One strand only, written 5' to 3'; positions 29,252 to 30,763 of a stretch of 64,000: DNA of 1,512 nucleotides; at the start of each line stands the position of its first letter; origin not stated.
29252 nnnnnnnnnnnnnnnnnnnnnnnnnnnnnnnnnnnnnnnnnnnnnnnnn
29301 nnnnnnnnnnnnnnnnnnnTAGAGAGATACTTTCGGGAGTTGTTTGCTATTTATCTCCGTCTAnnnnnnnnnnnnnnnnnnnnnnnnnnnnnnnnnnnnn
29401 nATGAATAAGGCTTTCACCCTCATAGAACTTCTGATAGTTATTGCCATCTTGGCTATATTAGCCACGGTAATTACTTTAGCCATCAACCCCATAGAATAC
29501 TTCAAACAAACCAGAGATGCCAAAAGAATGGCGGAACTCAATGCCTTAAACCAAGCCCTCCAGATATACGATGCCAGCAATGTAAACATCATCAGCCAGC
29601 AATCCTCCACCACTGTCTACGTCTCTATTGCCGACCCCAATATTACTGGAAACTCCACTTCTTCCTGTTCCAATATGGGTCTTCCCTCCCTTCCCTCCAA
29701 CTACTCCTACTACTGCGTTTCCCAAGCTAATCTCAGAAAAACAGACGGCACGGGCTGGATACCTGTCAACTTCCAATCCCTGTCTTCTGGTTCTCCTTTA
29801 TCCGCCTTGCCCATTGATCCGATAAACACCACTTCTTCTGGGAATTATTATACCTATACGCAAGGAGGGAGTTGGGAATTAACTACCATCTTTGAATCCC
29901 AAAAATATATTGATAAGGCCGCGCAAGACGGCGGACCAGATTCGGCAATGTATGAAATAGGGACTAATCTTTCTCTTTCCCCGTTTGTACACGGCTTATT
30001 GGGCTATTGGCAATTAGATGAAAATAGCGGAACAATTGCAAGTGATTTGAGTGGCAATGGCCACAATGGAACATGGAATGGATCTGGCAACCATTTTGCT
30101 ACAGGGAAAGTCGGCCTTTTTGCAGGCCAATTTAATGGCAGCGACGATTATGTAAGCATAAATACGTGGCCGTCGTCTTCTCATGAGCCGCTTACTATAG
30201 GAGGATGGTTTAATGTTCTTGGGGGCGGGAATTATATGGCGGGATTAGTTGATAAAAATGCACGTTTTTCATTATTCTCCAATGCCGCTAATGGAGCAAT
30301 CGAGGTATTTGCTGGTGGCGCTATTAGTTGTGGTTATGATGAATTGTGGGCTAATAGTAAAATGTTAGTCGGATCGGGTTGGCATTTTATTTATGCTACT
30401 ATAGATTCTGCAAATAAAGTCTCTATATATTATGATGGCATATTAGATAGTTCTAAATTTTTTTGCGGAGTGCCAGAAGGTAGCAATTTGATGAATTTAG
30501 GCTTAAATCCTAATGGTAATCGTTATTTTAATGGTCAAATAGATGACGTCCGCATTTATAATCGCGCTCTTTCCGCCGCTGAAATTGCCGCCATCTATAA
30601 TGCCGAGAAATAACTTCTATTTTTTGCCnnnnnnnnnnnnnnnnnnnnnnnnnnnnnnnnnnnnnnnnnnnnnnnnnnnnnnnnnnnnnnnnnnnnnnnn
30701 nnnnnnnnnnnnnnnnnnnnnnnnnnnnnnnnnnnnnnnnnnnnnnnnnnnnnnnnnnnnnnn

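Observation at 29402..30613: Type IV pilin fused to a C-terminal LamG/ConA-like lectin domain, encoded directly after the glycan initiating transferase and flippase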

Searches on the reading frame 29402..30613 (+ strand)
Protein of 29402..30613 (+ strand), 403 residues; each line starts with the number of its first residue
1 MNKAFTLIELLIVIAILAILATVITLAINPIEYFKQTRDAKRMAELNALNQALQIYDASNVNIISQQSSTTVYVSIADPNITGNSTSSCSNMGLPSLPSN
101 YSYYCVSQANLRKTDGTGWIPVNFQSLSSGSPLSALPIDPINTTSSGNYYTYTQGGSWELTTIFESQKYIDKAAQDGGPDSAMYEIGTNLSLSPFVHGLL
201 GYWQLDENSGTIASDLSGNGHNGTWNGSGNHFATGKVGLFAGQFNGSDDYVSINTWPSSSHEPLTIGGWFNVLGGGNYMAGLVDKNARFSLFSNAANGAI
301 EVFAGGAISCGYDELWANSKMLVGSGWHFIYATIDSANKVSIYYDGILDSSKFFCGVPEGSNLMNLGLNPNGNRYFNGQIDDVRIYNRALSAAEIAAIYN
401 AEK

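Call 3: search_protein_families(library=pfam, proteins=[window:29402-30613:+], max_evalue=0.01)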
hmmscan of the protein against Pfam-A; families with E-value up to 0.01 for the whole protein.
window:29402-30613:+ (403 aa): 2 families
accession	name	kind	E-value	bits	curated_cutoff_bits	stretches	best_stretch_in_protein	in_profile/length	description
PF13385.13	Laminin_G_3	-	7.2e-21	75.4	27.6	1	245-396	1-151/151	Concanavalin A-like lectin/glucanases superfamily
PF07963.17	N_methyl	-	8e-07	28.8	21.2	1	2-24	4-26/27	Prokaryotic N-terminal methylation motif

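Call 4: search_protein_families(library=ncbifam, proteins=[window:29402-30613:+], max_evalue=0.01)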
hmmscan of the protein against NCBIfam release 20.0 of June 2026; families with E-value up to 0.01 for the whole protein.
window:29402-30613:+ (403 aa): 12 families
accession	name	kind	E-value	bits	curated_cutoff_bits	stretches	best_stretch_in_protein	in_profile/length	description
TIGR02532.1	IV_pilin_GFxxxE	domain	4.1e-07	29.6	16.3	1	3-24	2-23/24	prepilin-type N-terminal cleavage/methylation domain-containing protein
NF040982.1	ComGD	equivalog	6.9e-07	29.8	70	1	2-81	1-81/139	competence type IV pilus minor pilin ComGD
TIGR01710.1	typeII_sec_gspG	equivalog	9.7e-07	28.9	88.85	1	4-106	2-102/134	type II secretion system major pseudopilin GspG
TIGR01708.2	typeII_sec_gspH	equivalog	1.4e-05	25.2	80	1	4-70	3-70/169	type II secretion system minor pseudopilin GspH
NF041013.1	T4P_ComGE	equivalog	2.9e-05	24.1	49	1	2-74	3-78/83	competence type IV pilus minor pilin ComGE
NF041002.1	pilin_ComGF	equivalog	6.8e-05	23.1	80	1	2-55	1-54/139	competence type IV pilus minor pilin ComGF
NF041775.1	typeIV_PilA_Myxo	equivalog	0.00057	19.9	400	1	2-52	10-58/214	type IV pilin protein PilA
NF040999.1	pilin_ComGC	equivalog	0.0018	18.4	75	1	3-23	2-22/84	competence type IV pilus major pilin ComGC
TIGR02596.1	TIGR02596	subfamily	0.0027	17.8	70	1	5-44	1-41/196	Verru_Chthon cassette protein D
TIGR01711.1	gspJ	equivalog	0.0028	17.5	64.85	1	4-64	2-61/192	type II secretion system minor pseudopilin GspJ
TIGR02599.1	TIGR02599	subfamily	0.0043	16.3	256.5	1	4-30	1-27/361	Verru_Chthon cassette protein C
NF052521.1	TafC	equivalog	0.0043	16.2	410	0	367-401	326-362/373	TafC family fimbrial protein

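Call 7: find_homologous_proteins(query=window:29402-30610:+)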
Query window:29402-30610:+ (403 aa): 2632 proteins with E <= 0.001 among 8000 candidates; the best 120 are listed.
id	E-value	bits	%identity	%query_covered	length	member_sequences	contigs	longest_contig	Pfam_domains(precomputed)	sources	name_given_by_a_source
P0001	1.1e-267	905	100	100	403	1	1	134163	PF07963.18,PF13385.14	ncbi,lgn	-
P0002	6.9e-99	350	48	99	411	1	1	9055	PF07963.18,PF13385.14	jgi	jgi:prepilin-type N-terminal cleavage/methylation domain-containing protein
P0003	4.5e-96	340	45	100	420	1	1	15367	PF07963.18,PF13385.14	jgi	jgi:prepilin-type N-terminal cleavage/methylation domain-containing protein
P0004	7.5e-96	340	46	99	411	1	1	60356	PF13385.14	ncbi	-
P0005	1.9e-95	338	45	99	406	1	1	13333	PF07963.18,PF13385.14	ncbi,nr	ncbi:MAG: prepilin-type N-terminal cleavage/methylation domain-containing protein [Candidatus Wolfeb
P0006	4.2e-93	331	44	98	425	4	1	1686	PF07963.18,PF13385.14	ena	-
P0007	1.2e-91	326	43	100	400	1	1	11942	PF13385.14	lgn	-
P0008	1.4e-91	326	44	100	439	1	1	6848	PF07963.18,PF13385.14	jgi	jgi:prepilin-type N-terminal cleavage/methylation domain-containing protein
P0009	1.7e-91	325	43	99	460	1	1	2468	PF13385.14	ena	-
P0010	4.4e-91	324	43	100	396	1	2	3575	PF07963.18,PF13385.14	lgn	-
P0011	1.7e-90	322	47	99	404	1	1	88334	PF07963.18,PF13385.14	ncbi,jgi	ncbi:MAG: LamG-like jellyroll fold domain-containing protein [Candidatus Paceibacterota bacterium]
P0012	3.1e-90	321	45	100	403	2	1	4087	PF07963.18,PF13385.14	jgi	-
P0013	5.0e-90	320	44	100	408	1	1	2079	PF07963.18,PF13385.14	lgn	-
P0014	8.9e-90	320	45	100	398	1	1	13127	PF07963.18,PF07953.21,PF13385.14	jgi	-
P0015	1.1e-89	319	45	99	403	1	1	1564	PF07963.18,PF13385.14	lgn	-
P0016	1.8e-89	319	44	100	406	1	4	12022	PF07963.18,PF13385.14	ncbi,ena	-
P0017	2.4e-89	318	46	99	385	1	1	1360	PF07963.18,PF13385.14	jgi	-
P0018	2.5e-89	318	46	100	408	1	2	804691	PF07963.18,PF13385.14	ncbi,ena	-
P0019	3.7e-89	318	45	100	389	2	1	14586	PF07953.21,PF13385.14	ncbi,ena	-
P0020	5.2e-89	317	45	99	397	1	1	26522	PF07963.18,PF13385.14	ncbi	-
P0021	6.9e-89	317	45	99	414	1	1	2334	PF07963.18,PF13385.14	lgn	-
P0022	1.6e-88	315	44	99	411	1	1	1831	PF07963.18,PF13385.14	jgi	jgi:prepilin-type N-terminal cleavage/methylation domain-containing protein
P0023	1.7e-88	315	43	100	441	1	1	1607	PF07963.18,PF13385.14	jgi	jgi:prepilin-type N-terminal cleavage/methylation domain-containing protein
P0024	1.8e-88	315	42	94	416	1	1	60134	PF07963.18,PF13385.14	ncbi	-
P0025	2.2e-88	315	45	99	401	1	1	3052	PF07963.18,PF13385.14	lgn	-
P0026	4.6e-88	314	45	100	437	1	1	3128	PF07963.18,PF13385.14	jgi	jgi:prepilin-type N-terminal cleavage/methylation domain-containing protein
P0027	5.3e-88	314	43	100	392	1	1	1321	PF07963.18,PF13385.14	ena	-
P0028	6.9e-88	313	45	99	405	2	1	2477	PF07963.18,PF07953.21,PF13385.14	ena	-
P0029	7.1e-88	313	45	99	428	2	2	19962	PF07963.18,PF13385.14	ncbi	-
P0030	8.8e-88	313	44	100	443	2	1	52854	PF13385.14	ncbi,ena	-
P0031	1.7e-87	312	46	100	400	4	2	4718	PF07963.18,PF13385.14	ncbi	-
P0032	2.4e-87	312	45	100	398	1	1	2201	PF07963.18,PF13385.14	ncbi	-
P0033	4.0e-87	311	45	100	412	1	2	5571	PF13385.14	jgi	jgi:type II secretory pathway pseudopilin PulG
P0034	7.2e-87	310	44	100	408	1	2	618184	PF13385.14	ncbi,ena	-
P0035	9.9e-87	310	43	100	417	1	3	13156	PF07963.18,PF13385.14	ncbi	-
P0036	1.1e-86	309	43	100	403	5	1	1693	PF07963.18,PF13385.14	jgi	-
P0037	3.2e-86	308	45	99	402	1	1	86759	PF07963.18,PF07953.21,PF13385.14,PF02973.23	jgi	jgi:prepilin-type N-terminal cleavage/methylation domain-containing protein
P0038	3.9e-86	308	42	99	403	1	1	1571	PF07963.18,PF13385.14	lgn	-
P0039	5.8e-86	307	43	99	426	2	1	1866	PF07963.18,PF13385.14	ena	-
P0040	6.0e-86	307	42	100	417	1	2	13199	PF13385.14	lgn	-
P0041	7.6e-86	307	43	100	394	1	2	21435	PF07963.18,PF13385.14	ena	-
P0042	9.4e-86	306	43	99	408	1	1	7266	PF07963.18,PF13385.14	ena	-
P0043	9.9e-86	306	44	100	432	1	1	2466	PF13385.14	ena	-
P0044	1.9e-85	305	45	99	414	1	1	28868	PF07963.18,PF13385.14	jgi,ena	-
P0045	3.6e-85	304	44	99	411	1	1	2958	PF07963.18,PF13385.14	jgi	jgi:prepilin-type N-terminal cleavage/methylation domain-containing protein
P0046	5.1e-85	304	42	99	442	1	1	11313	PF07963.18,PF13385.14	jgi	jgi:prepilin-type N-terminal cleavage/methylation domain-containing protein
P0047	6.4e-85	304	43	100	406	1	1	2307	PF07963.18,PF07953.21,PF13385.14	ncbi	-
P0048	6.8e-85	303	41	100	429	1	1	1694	PF07963.18,PF13385.14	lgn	-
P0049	7.0e-85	303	43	99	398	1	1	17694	PF07963.18,PF13385.14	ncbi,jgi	jgi:prepilin-type N-terminal cleavage/methylation domain-containing protein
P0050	7.1e-85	303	43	100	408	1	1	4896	PF07963.18,PF13385.14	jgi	jgi:prepilin-type N-terminal cleavage/methylation domain-containing protein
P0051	1.1e-84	303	40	99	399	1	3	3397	PF07963.18,PF13385.14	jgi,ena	-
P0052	1.2e-84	303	43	99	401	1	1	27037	PF07963.18,PF13385.14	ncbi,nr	ncbi:MAG: prepilin-type N-terminal cleavage/methylation domain-containing protein [Candidatus Wolfeb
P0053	1.7e-84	302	41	100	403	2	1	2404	PF13385.14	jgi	jgi:prepilin-type N-terminal cleavage/methylation domain-containing protein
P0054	2.0e-84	302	42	99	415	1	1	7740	PF07963.18,PF13385.14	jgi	jgi:prepilin-type N-terminal cleavage/methylation domain-containing protein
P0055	2.3e-84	302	43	99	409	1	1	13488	PF13385.14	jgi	-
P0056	2.9e-84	301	41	99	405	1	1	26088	PF07963.18,PF00354.25,PF13385.14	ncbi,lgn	-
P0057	3.6e-84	301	43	100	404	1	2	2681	PF13385.14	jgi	jgi:type II secretory pathway pseudopilin PulG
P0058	7.1e-84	300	44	100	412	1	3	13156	PF07963.18,PF13385.14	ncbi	-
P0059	7.2e-84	300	42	100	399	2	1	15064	PF07963.18,PF13385.14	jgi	-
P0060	9.5e-84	300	43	100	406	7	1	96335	PF13385.14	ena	-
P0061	1.0e-83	300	41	99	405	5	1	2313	PF07963.18,PF13385.14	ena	-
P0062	1.1e-83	300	45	99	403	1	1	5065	PF07963.18,PF07953.21,PF13385.14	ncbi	-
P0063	1.3e-83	299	44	100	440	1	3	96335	PF07963.18,PF07953.21,PF13385.14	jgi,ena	-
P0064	1.4e-83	299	43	99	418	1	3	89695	PF07963.18,PF13385.14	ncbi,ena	-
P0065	4.0e-83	298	44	100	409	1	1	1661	PF07963.18,PF13385.14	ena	-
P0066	5.0e-83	297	43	100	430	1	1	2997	PF07963.18,PF13385.14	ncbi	-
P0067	5.1e-83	297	44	99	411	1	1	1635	PF07963.18,PF13385.14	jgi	-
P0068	5.1e-83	297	41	100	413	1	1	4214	PF07963.18,PF13385.14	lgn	-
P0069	7.3e-83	297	43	99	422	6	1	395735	PF07963.18,PF13385.14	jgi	jgi:prepilin-type N-terminal cleavage/methylation domain-containing protein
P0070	7.3e-83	297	43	99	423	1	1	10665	PF13385.14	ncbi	ncbi:MAG: LamG domain-containing protein, partial [Patescibacteria group bacterium]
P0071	9.5e-83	296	44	100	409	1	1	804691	PF07963.18,PF13385.14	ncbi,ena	-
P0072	1.0e-82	296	41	100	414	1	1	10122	PF07963.18,PF13385.14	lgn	-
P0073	1.1e-82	296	40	100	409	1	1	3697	PF07963.18,PF13385.14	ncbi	-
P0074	1.3e-82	296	43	100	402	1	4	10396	PF07963.18,PF13385.14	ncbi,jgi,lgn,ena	jgi:prepilin-type N-terminal cleavage/methylation domain-containing protein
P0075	1.4e-82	296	41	100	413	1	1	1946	PF07963.18,PF13385.14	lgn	-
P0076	1.5e-82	296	42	100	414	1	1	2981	PF07963.18,PF13385.14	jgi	-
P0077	1.6e-82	296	43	99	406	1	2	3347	PF07963.18,PF13385.14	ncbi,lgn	-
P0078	1.6e-82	296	43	100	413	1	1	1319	PF07963.18,PF13385.14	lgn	-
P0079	1.7e-82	296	40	100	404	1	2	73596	PF07963.18,PF13385.14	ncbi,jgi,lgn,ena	ncbi:MAG TPA: LamG domain-containing protein [Candidatus Paceibacterota bacterium]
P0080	2.3e-82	295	42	100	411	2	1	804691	PF07963.18,PF13385.14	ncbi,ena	-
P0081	2.7e-82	295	43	99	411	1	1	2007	PF07963.18,PF13385.14,PF02973.23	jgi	-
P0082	2.9e-82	295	43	99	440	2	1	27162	PF07963.18,PF13385.14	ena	-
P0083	4.0e-82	294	43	99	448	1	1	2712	PF07963.18,PF07953.21,PF13385.14,PF02973.23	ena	-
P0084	5.5e-82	294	44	99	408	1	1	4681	PF07963.18,PF13385.14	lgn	-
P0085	5.9e-82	294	42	99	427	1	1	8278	PF13385.14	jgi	-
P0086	1.2e-81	293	44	100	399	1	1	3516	PF07963.18,PF13385.14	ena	-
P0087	1.2e-81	293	44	100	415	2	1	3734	PF13385.14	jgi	-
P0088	1.2e-81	293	43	99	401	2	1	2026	PF07963.18,PF13385.14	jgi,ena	-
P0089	1.3e-81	293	44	99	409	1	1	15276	PF07963.18,PF13385.14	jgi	-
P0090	1.5e-81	292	43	99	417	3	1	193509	PF07963.18,PF13385.14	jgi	jgi:prepilin-type N-terminal cleavage/methylation domain-containing protein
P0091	2.1e-81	292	42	99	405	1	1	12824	PF07963.18,PF13385.14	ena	-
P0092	2.6e-81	292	42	100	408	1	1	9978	PF07963.18,PF13385.14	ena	-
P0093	2.9e-81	292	41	100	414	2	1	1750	PF07963.18,PF07953.21,PF13385.14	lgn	-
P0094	3.0e-81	291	42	99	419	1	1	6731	PF07963.18,PF13385.14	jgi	jgi:prepilin-type N-terminal cleavage/methylation domain-containing protein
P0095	3.0e-81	291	45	100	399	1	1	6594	PF07953.21,PF13385.14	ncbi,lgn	-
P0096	3.1e-81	291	43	100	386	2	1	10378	PF07963.18,PF13385.14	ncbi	-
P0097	3.4e-81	291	42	99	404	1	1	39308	PF13385.14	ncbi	-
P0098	5.3e-81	291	43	100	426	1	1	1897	PF07963.18,PF07953.21,PF13385.14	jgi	-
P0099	6.8e-81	290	40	99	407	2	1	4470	PF07963.18,PF13385.14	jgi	-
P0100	8.9e-81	290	44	100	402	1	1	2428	PF07963.18,PF07953.21,PF13385.14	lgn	-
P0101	9.7e-81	290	43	99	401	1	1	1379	PF07963.18,PF13385.14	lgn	-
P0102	1.1e-80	290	44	99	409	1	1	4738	PF07963.18,PF13385.14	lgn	-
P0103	1.3e-80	289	40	99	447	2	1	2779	PF07963.18,PF07953.21,PF13385.14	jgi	jgi:prepilin-type N-terminal cleavage/methylation domain-containing protein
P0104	1.5e-80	289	42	100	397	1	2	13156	PF07963.18,PF07953.21,PF13385.14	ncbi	-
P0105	1.6e-80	289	43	100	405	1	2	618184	PF07963.18,PF13385.14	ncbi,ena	-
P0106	1.7e-80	289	43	99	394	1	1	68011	PF07963.18,PF13385.14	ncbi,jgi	ncbi:MAG: LamG-like jellyroll fold domain-containing protein [Candidatus Paceibacterota bacterium]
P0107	1.7e-80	289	43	100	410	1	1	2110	PF07963.18,PF13385.14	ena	-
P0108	1.8e-80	289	43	99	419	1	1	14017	PF07953.21,PF13385.14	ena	-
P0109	2.0e-80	289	41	99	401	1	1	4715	PF13385.14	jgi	-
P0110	2.0e-80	289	42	99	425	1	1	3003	PF07963.18,PF13385.14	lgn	-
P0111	2.1e-80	289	41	99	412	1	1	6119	PF07963.18,PF13385.14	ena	-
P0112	2.9e-80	288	42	100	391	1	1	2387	PF13385.14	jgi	jgi:prepilin-type N-terminal cleavage/methylation domain-containing protein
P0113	3.4e-80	288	42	100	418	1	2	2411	PF07963.18,PF13385.14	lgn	-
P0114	3.5e-80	288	44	99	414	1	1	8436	PF07953.21,PF13385.14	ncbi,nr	ncbi:MAG: prepilin-type N-terminal cleavage/methylation domain-containing protein [Candidatus Wolfeb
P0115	3.5e-80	288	43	100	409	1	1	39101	PF07963.18,PF13385.14,PF02973.23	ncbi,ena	-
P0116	3.7e-80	288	43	99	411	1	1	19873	PF07963.18,PF13385.14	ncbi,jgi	ncbi:MAG: LamG-like jellyroll fold domain-containing protein [Candidatus Paceibacterota bacterium]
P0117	3.8e-80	288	40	100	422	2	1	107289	PF07963.18,PF13385.14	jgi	jgi:prepilin-type N-terminal cleavage/methylation domain-containing protein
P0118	4.0e-80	288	43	100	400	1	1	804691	PF07963.18,PF13385.14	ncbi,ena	-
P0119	4.0e-80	288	43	99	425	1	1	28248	PF07963.18,PF13385.14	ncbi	-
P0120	4.2e-80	288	42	100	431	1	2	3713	PF07963.18,PF07953.21,PF13385.14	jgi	jgi:prepilin-type N-terminal cleavage/methylation domain-containing protein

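Call 10: find_encoding_contigs(protein=P0001, flank=6000, max_places=3)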
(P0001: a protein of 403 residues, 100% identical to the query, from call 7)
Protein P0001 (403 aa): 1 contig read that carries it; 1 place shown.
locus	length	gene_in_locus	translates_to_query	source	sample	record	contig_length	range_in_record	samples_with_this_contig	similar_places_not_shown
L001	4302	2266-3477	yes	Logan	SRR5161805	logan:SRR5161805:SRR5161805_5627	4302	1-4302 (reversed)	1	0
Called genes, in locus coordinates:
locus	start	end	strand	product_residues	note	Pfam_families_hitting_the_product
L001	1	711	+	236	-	?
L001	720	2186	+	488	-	PF01943:Polysacc_synt, PF03023:MurJ, PF13440:Polysacc_synt_3, PF01554:MatE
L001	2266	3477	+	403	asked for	PF07963:N_methyl (weak), PF13385:Laminin_G_3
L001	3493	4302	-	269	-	?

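Call 11: find_encoding_contigs(protein=P0018, flank=8000, max_places=2)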
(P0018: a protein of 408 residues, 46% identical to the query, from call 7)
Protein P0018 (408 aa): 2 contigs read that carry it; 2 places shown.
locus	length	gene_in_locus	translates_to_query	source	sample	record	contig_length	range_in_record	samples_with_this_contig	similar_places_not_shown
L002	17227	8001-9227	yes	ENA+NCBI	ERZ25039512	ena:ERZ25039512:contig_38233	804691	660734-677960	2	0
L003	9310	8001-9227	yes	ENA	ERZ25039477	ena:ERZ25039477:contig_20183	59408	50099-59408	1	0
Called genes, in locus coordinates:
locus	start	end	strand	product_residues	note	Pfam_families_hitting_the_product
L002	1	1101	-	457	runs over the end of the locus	PF07963:N_methyl (weak), PF07953:Toxin_R_bind_N (weak), PF13385:Laminin_G_3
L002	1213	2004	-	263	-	PF01979:Amidohydro_1 (weak), PF04909:Amidohydro_2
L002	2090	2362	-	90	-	-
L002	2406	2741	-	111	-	-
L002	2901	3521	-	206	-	-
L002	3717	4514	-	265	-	PF15515:MvaI_BcnI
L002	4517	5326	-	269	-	PF02086:MethyltransfD12 (faint), PF01555:N6_N4_Mtase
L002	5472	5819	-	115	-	PF03819:MazG (weak), PF12643:MazG-like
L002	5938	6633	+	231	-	PF00106:adh_short, PF08659:KR (weak), PF13561:adh_short_C2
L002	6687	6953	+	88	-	PF07963:N_methyl (weak)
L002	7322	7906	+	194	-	PF13385:Laminin_G_3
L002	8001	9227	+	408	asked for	PF07963:N_methyl (weak), PF13385:Laminin_G_3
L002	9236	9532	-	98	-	-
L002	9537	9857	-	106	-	PF12643:MazG-like (weak)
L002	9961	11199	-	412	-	PF00270:DEAD, PF04851:ResIII (weak), PF00271:Helicase_C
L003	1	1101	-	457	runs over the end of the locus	PF07963:N_methyl (weak), PF07953:Toxin_R_bind_N (weak), PF13385:Laminin_G_3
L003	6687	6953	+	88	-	PF07963:N_methyl (weak)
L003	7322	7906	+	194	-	PF13385:Laminin_G_3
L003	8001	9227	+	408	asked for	PF07963:N_methyl (weak), PF13385:Laminin_G_3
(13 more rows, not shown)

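Call 12: find_encoding_contigs(protein=P0011, flank=8000, max_places=2)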
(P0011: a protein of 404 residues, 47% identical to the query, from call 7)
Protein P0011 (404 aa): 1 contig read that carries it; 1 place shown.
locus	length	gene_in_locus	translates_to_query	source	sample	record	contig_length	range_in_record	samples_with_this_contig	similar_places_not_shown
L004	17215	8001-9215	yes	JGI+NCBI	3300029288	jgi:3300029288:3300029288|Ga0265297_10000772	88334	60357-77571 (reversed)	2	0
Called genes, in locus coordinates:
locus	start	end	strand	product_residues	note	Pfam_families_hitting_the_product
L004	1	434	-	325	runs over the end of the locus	-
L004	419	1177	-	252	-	-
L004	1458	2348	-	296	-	PF02899:Phage_int_SAM_1, PF13102:Phage_int_SAM_5 (weak), PF13495:Phage_int_SAM_4 (weak), PF00589:Phage_integrase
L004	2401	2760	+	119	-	PF04020:Phage_holin_4_2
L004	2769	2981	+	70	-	PF03840:SecG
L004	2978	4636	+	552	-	PF00496:SBP_bac_5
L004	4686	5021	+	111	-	PF07883:Cupin_2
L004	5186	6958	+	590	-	PF00753:Lactamase_B, PF12706:Lactamase_B_2 (weak), PF22505:RNase_J_b_CASP, PF07521:RMMBL, PF17770:RNase_J_C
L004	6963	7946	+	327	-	PF00579:tRNA-synt_1b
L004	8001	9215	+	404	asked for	PF07963:N_methyl (weak), PF13385:Laminin_G_3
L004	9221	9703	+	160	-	PF00588:SpoU_methylase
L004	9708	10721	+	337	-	PF00044:Gp_dh_N, PF02800:Gp_dh_C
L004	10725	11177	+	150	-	PF02502:LacAB_rpiB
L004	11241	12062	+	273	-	PF00456:Transketolase_N, PF13292:DXP_synthase_N (faint)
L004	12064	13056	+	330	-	PF02779:Transket_pyr, PF02780:Transketolase_C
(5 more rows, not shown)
